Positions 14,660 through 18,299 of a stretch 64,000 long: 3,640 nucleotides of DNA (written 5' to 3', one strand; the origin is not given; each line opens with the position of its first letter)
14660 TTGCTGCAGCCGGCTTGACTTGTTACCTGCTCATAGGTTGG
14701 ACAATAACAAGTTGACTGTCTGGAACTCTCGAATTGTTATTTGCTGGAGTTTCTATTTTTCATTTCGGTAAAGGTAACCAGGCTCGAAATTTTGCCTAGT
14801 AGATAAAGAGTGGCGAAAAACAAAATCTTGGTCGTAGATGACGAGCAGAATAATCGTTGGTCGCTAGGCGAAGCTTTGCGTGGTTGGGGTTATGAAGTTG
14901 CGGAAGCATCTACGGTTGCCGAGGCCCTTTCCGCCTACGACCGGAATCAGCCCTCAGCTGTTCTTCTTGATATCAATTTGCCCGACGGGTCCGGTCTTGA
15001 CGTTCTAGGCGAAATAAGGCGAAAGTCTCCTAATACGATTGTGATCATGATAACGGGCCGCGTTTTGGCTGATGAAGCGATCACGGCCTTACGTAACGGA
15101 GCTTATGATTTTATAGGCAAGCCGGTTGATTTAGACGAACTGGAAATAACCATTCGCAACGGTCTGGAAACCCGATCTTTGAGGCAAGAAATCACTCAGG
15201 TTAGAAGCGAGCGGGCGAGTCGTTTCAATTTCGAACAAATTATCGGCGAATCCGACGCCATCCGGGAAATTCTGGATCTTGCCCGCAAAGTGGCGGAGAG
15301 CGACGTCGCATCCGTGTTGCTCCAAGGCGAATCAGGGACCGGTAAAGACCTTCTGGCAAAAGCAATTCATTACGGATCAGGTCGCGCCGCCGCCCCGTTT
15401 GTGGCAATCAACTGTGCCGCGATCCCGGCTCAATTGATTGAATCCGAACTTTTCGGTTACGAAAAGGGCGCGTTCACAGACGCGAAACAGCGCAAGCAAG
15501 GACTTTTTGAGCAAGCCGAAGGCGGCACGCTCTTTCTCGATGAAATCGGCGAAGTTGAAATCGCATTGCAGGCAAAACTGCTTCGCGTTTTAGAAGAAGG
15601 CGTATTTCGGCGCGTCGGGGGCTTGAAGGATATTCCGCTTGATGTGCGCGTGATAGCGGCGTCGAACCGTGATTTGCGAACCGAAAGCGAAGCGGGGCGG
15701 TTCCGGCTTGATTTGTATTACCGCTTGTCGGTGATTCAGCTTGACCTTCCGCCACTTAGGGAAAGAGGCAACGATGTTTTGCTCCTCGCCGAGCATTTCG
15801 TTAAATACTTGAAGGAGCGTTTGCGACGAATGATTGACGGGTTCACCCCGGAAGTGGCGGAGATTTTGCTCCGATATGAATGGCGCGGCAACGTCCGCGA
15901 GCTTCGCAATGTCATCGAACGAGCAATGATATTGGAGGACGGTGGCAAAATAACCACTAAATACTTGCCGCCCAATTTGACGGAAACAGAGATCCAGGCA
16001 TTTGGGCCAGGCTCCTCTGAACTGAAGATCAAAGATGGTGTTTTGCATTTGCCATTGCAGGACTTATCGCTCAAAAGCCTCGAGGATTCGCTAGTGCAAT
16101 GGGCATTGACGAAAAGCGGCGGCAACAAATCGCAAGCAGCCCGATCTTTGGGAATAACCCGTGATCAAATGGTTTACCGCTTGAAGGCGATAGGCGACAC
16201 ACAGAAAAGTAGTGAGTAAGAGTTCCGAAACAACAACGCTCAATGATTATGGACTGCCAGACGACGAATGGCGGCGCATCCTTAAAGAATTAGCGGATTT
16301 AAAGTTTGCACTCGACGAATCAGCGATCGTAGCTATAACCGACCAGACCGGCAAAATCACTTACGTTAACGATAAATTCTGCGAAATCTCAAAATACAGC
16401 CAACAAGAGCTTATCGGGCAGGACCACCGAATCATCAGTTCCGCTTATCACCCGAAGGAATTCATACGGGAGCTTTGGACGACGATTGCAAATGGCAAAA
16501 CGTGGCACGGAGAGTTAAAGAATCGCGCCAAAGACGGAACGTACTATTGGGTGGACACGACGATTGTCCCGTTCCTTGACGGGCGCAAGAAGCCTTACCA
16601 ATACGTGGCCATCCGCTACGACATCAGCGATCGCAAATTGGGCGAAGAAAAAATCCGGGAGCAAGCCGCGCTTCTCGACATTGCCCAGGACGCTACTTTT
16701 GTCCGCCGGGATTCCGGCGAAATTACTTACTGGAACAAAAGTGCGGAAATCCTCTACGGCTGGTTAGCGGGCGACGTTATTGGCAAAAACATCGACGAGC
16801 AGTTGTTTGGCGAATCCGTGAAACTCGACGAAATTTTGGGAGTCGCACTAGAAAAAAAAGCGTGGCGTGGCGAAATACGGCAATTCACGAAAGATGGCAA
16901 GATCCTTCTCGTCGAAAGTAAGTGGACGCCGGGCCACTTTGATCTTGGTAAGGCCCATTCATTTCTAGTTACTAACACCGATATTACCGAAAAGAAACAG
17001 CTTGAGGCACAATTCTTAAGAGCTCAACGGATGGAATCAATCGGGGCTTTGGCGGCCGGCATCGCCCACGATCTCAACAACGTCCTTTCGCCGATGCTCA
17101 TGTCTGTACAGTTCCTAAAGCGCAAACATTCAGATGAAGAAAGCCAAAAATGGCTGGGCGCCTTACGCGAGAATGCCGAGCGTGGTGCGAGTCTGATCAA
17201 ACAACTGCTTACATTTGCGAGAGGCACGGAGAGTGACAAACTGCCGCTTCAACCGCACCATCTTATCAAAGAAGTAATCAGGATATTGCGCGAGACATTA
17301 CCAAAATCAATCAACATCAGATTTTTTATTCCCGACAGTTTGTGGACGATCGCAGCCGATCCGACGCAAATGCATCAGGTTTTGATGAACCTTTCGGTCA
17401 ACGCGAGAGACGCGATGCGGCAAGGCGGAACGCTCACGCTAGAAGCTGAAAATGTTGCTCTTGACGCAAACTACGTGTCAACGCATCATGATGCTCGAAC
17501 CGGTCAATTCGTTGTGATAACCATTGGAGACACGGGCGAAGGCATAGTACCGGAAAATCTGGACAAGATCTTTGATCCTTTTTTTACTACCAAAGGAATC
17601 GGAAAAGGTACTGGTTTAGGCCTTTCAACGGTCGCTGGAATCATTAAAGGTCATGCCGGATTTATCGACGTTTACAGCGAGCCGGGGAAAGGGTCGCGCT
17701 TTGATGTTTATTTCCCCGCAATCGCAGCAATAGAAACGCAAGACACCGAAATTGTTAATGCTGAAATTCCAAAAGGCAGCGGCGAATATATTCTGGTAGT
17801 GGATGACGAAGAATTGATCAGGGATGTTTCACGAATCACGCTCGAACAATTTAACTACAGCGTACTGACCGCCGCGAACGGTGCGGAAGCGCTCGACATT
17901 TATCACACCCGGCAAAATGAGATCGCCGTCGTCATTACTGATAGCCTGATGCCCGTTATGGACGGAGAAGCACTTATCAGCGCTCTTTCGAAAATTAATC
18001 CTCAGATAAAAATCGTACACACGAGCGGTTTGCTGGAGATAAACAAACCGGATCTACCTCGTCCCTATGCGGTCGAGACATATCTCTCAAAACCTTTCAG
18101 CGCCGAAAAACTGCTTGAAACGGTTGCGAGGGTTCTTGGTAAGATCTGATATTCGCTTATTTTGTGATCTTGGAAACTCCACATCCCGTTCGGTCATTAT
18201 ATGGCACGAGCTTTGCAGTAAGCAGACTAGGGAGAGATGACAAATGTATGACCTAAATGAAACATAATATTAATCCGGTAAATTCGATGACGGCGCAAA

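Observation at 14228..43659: Island-wide sigma54 regulon: four exact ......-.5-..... promoters plus a self-encoded NtrC-type activator and PAS hybrid kinase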

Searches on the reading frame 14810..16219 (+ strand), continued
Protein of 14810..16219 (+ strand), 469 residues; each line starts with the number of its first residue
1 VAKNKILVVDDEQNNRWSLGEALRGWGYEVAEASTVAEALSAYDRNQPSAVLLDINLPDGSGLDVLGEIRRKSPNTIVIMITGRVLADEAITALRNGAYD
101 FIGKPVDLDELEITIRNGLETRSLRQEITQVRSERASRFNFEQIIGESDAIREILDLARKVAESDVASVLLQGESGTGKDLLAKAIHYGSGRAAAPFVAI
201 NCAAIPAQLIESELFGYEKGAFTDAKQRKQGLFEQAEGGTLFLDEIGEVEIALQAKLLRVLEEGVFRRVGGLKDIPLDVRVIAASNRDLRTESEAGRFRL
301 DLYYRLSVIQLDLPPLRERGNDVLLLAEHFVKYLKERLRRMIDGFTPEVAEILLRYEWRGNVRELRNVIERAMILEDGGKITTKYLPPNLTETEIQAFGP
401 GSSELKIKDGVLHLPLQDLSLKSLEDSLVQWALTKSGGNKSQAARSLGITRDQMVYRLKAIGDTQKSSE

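Call 41: find_encoding_contigs(protein=P0025, flank=10000, max_places=1)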
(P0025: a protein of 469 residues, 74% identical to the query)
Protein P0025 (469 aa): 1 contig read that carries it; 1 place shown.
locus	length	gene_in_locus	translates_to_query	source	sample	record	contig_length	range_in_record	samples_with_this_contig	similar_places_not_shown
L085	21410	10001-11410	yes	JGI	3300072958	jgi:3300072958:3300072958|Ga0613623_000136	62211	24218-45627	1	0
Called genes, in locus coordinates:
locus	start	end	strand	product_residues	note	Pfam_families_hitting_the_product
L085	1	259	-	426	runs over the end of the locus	PF13473:Cupredoxin_1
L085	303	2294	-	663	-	PF25885:HH_EMRA (weak), PF25954:Beta-barrel_RND_2, PF25967:RND-MFP_C (weak), PF25975:CzcB_C, PF25989:YknX_C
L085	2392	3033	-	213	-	-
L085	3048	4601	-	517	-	PF02321:OEP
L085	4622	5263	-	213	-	-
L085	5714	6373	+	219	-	PF03006:HlyIII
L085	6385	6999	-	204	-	PF13847:Methyltransf_31, PF08241:Methyltransf_11, PF08242:Methyltransf_12, PF13649:Methyltransf_25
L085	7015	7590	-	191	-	PF00578:AhpC-TSA, PF08534:Redoxin, PF00085:Thioredoxin, PF13905:Thioredoxin_8 (weak)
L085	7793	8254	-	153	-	PF00581:Rhodanese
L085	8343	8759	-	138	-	PF03625:DUF302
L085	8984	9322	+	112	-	PF24270:HTH_Cmi2_C (weak), PF01022:HTH_5, PF01047:MarR (weak), PF12802:MarR_2 (weak), PF12840:HTH_20, PF13412:HTH_24, PF25212:HVO_A0114 (weak), PF01978:TrmB (weak)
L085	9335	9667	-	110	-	-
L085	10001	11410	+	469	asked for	PF00072:Response_reg, PF00004:AAA (faint), PF00158:Sigma54_activat, PF14532:Sigma54_activ_2, PF07728:AAA_5, PF25601:AAA_lid_14, PF02954:HTH_8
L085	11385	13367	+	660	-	PF00989:PAS, PF08447:PAS_3, PF08448:PAS_4, PF13426:PAS_9, PF00989:PAS, PF13426:PAS_9, PF00512:HisKA, PF02518:HATPase_c, +4 more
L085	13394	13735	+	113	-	PF18926:DUF5676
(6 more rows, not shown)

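Call 81: search_protein_families(library=ncbifam, proteins=[window:14810-16219:+], max_evalue=0.00001)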
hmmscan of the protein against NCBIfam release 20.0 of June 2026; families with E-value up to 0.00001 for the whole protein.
window:14810-16219:+ (469 aa): 101 families (the best 25 are shown)
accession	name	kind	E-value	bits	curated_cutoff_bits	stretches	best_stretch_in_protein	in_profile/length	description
NF008469.0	PRK11361.1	equivalog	4.5e-136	454.2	714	1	2-462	3-455/461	acetoacetate metabolism transcriptional regulator AtoC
TIGR01818.1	ntrC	equivalog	5.7e-123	411.1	558.6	1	6-459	1-461/463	nitrogen regulation protein NR(I)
TIGR02915.1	PEP_resp_reg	equivalog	3.1e-119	398.7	502.6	1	6-454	1-435/445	PEP-CTERM-box response regulator transcription factor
NF007689.0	PRK10365.1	equivalog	6.5e-111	371.2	760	1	4-458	6-439/441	sigma-54-dependent response regulator transcription factor ZraR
NF041946.1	LuxO_transreg_Vib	equivalog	3.1e-108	362.5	800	1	27-457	20-456/463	quorum-sensing sigma-54 dependent transcriptional regulator LuxO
NF051870.1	NAssimRespRegNtrX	equivalog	6.3e-107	358.3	600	1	5-462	3-451/452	nitrogen assimilation response regulator NtrX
NF041552.1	TF_PrdR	equivalog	4.6e-106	355.4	795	1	115-460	240-575/577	sigma-54 dependent transcriptional regulator PrdR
NF008176.1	PRK10923.1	equivalog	2.2e-105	352.9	620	1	1-462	1-467/469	nitrogen regulation protein NR(I)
TIGR01817.1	nifA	equivalog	2.4e-104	350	528.85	1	120-461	172-527/534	nif-specific transcriptional activator NifA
NF011695.0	PRK15115.1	equivalog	5.2e-95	318.8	763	1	4-379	7-371/445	two-component system response regulator GlrR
NF038308.1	RNA_repair_RtcR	equivalog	1.3e-93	314.7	650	1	115-459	153-514/530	RNA repair transcriptional activator RtcR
NF003451.0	PRK05022.1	equivalog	1.8e-93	314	476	1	121-455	170-502/512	nitric oxide reductase transcriptional regulator NorR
NF049963.1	RespRegFlgRCampy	domain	1.3e-92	310.9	750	1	6-385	3-376/429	fla regulon two-component system response regulator FlgR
NF050807.1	TransRegFlbDCaul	equivalog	2.1e-91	307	750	1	27-458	24-435/454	sigma-54-dependent transcriptional regulator FlbD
TIGR02329.1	propionate_PrpR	equivalog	9.7e-90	301.7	499.2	1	131-460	201-526/526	propionate catabolism operon regulatory protein PrpR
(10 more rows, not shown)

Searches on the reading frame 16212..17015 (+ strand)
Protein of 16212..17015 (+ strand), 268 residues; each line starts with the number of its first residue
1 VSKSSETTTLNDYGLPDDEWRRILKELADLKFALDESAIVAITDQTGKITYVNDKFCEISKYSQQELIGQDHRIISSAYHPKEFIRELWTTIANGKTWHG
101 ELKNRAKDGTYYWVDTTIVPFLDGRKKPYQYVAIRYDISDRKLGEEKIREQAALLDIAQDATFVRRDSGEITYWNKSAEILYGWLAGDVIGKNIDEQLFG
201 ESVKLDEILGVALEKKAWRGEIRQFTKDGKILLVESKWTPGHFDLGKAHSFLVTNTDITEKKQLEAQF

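Call 94: search_solved_structures(query=window:16212-17015:+, max_evalue=0.001, show_alignments=2)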
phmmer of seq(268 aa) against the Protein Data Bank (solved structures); distinct sequences matched with E-value up to 0.001: 100 (the best 60 are shown).
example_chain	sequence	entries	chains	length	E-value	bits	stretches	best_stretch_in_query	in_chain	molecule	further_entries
3ewk_A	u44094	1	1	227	1.7e-51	178.5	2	39-146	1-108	Sensor protein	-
8dik_A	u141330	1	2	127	2e-20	76.6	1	34-143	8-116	Aerotaxis receptor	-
31cj_A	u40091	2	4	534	1.4e-17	67.3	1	34-143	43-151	Aerotaxis receptor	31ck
9qq6_A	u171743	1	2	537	8.2e-15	58.2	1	37-160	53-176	histidine kinase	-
2gj3_A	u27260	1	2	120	4.8e-14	55.7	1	39-140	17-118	Nitrogen fixation regulatory protein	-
2z6d_A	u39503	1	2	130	2.5e-10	43.5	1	22-140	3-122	Phototropin-2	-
3lyx_A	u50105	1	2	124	1.9e-09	40.6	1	148-263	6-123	Sensory box/GGDEF domain protein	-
7a6p_A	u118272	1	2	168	4.7e-09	39.3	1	42-153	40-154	Putative Sensory box protein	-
2z6c_A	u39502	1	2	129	1e-08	38.3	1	24-142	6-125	Phototropin-1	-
9vf7_A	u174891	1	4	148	1.8e-08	37.4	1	47-152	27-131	histidine kinase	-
7r5n_A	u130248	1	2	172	2e-08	37.3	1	39-160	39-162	Sensory box protein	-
2mwg_A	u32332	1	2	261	2.1e-08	37.2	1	27-151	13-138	Blue-light photoreceptor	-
4gcz_A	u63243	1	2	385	3.5e-08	36.5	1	27-157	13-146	Blue-light photoreceptor, Sensor protein fixL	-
2pr5_A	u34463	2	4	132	3.9e-08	36.3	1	45-150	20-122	Blue-light photoreceptor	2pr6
6gg9_A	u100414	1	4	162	7.4e-08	35.4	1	36-148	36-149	Sensory box protein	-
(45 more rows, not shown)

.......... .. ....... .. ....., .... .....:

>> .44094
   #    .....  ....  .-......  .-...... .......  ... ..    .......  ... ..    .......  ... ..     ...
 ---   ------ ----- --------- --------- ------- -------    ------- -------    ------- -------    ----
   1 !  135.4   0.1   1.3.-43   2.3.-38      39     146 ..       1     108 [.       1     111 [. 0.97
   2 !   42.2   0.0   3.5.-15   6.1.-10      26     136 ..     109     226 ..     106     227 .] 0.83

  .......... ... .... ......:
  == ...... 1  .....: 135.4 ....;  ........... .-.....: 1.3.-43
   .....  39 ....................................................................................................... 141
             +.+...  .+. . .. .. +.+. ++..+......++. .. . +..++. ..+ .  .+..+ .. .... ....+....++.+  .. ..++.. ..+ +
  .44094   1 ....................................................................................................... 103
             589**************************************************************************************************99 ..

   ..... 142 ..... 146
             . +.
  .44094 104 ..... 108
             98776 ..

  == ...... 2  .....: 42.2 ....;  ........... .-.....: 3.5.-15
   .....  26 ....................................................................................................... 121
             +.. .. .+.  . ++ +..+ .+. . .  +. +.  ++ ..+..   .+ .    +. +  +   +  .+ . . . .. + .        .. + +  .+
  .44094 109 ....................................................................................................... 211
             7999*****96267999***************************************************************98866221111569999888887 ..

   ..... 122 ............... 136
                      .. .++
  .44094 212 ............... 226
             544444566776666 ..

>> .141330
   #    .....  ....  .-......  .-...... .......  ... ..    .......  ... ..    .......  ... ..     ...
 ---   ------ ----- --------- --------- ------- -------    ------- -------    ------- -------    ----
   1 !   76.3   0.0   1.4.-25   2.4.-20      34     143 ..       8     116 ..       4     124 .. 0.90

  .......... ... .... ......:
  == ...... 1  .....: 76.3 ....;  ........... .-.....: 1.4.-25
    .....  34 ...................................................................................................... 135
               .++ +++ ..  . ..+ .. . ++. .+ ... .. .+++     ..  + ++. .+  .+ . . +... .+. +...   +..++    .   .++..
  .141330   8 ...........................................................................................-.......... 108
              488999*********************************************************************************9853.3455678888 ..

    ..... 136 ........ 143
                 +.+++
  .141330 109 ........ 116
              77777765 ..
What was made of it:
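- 16212..18149 (+): Soluble hybrid histidine kinase: PAS1 (FAD-type), PAS2, HisKA, HATPase, REC. It overlaps the activator's stop codon by 8 nt. PAS1 scores 135 bits to MmoS PAS-A, 3EWK (call 94).
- On FAD-binding PAS sensors (Aer / NifL / MmoS type): 3EWK at 135 bits over residues 39-146, 8DIK at 76 bits, 2GJ3 at 56 bits (call 94).
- PAS1 scores 135 bits to MmoS PAS-A, and also matches Aer and NifL (call 94).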

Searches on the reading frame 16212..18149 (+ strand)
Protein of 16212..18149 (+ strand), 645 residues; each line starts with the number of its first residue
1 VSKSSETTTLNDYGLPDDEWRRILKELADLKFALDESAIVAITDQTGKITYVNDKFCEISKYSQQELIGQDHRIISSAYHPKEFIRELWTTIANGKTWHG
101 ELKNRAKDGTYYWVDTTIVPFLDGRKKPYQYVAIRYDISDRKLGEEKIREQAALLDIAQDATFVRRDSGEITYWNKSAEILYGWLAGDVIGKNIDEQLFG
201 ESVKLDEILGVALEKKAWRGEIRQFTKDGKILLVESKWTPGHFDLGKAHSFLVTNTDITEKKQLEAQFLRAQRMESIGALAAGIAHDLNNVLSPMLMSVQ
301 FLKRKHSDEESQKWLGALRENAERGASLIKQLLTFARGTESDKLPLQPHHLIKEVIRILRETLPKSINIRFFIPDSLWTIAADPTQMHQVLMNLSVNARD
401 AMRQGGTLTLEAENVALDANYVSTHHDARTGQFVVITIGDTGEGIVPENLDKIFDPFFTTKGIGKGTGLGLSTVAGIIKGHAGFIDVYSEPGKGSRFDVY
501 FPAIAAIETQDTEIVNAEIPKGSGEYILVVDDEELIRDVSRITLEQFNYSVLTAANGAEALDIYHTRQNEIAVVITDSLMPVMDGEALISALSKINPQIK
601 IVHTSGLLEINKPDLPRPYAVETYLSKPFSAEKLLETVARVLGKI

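Call 5: search_protein_families(library=pfam, proteins=[window:16212-18149:+])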
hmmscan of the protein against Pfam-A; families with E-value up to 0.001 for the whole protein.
window:16212-18149:+ (645 aa): 9 families
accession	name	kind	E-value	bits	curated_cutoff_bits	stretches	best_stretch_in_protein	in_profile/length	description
PF00989.32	PAS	-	8.1e-29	100.4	22.6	2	153-258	5-113/113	PAS fold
PF13426.13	PAS_9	-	7.2e-26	90.9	27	2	39-140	3-103/103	PAS domain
PF08447.18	PAS_3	-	6.7e-21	74.8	25.6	2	50-134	2-88/89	PAS fold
PF02518.31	HATPase_c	-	7.5e-21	75.1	26.4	1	383-503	2-109/111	Histidine kinase-, DNA gyrase B-, and HSP90-like ATPase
PF00072.30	Response_reg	-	1.3e-16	61.2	30.2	1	527-638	1-110/111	Response regulator receiver domain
PF08448.16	PAS_4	-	7.7e-14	52.3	23.1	1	38-142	6-109/110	PAS fold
PF13188.13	PAS_8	-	8.6e-11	41.8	21.8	1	40-75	14-47/65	PAS domain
PF00512.31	HisKA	-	3.7e-10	40.1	26.9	1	278-339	3-64/66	His Kinase A (phospho-acceptor) domain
PF24990.1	PAS_13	-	0.00045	21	27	0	44-75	7-38/143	ERT1/acuK family PAS domain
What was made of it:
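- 16212..18149 (+): Pfam (call 5).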

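Call 81: search_protein_families(library=ncbifam, proteins=[window:16212-18149:+], max_evalue=0.00001)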
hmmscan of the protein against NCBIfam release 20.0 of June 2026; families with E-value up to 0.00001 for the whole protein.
window:16212-18149:+ (645 aa): 106 families (the best 25 are shown)
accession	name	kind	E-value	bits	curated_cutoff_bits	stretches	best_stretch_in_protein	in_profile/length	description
NF046020.1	HisKinCckABruc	equivalog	1.6e-99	334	1000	1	252-642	455-867/868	cell cycle histidine kinase CckA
NF010076.0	PRK13557.1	subfamily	3.6e-92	309.5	631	2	170-642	54-533/540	histidine kinase famiy protein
NF010411.0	PRK13837.1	equivalog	3.4e-80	270.1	647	1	256-642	429-812/828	two-component system VirA-like sensor kinase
NF046026.1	HisKinCckACaul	equivalog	8.9e-80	268.6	1000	1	251-642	276-676/678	cell cycle histidine kinase CckA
NF052573.1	HisKinEspAMyxo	equivalog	5.8e-69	232.9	1400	1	134-599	239-705/755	serine histidine kinase EspA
NF008468.0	PRK11360.1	equivalog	9.8e-68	229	646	1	159-504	278-609/616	two-component system sensor histidine kinase AtoS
NF052574.1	HisKinEspCMyxo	equivalog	9.1e-67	225.8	1200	1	169-642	308-783/785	serine histidine kinase EspC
TIGR02938.1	nifL_nitrog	equivalog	2.4e-47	161.6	242.45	2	39-161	16-138/494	nitrogen fixation negative regulator NifL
NF007688.0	PRK10364.1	equivalog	9.1e-45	153.2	479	1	259-505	222-453/460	two-component system sensor histidine kinase ZraS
NF047466.1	hybrid_RR_LvrB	exception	3.8e-36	125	500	1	259-503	134-376/377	hybrid histidine kinase/response regulator LvrB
NF046044.1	PnpS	equivalog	1.8e-32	112.8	400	1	152-502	58-390/390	two-component system histidine kinase PnpS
TIGR00229.1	sensory_box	domain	3.7e-32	111.1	22.9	2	33-147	10-125/126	PAS domain S-box protein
NF038348.1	T2SS_HK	subfamily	6.6e-32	110.7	450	1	377-502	462-572/574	histidine kinase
NF008302.0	PRK11091.1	equivalog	1.2e-31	109.7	838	1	134-640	136-641/779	aerobic respiration two-component sensor histidine kinase ArcB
NF047497.1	HK_LIC_12097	equivalog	1.4e-29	103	500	1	255-503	128-366/367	LIC_12097 family sensor histidine kinase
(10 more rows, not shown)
